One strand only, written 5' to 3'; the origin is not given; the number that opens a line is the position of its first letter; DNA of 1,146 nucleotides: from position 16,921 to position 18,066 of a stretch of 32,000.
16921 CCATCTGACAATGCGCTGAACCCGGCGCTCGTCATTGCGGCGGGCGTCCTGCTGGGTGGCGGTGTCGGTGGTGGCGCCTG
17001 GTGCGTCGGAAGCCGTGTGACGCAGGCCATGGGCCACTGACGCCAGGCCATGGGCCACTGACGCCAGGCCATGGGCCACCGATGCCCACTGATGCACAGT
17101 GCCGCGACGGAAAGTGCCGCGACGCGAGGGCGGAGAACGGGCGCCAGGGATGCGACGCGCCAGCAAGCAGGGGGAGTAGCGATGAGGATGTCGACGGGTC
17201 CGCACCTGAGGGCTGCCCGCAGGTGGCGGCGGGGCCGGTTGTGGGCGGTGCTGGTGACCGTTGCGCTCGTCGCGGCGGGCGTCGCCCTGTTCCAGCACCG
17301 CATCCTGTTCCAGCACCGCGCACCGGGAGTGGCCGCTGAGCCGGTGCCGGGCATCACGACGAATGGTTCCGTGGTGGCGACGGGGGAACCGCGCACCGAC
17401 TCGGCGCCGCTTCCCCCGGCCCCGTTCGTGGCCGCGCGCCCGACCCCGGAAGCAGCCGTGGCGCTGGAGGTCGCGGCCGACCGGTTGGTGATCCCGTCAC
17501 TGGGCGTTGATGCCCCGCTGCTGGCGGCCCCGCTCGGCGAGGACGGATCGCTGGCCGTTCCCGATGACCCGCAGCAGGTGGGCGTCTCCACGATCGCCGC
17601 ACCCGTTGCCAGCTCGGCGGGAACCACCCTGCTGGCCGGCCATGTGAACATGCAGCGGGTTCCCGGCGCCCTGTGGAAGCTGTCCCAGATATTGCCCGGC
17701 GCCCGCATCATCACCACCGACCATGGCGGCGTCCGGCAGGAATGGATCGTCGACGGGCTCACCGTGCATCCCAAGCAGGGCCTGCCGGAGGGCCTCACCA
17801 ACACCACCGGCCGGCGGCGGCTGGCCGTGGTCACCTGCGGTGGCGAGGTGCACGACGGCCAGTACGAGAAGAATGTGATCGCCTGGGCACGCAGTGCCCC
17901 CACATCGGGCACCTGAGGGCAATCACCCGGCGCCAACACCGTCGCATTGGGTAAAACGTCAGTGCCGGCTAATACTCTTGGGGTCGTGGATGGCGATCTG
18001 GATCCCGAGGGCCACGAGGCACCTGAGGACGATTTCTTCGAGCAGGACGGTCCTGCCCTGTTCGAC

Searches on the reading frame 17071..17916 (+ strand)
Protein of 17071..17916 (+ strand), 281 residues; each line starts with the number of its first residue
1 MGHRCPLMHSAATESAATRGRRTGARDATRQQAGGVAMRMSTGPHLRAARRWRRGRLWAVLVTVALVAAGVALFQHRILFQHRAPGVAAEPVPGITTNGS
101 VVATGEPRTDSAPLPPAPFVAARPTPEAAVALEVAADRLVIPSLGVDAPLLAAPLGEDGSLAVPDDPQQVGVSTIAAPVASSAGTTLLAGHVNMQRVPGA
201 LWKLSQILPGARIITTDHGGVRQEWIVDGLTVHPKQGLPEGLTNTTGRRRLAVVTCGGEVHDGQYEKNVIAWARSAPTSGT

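Call 85: search_protein_families(library=pfam, proteins=[window:17071-17916:+], max_evalue=0.00001)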
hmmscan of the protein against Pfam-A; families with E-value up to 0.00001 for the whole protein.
window:17071-17916:+ (281 aa): 1 family
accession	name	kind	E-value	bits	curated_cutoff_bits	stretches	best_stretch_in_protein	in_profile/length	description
PF04203.18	Sortase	-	5.1e-12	46.1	26.6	1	139-274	1-123/125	Sortase domain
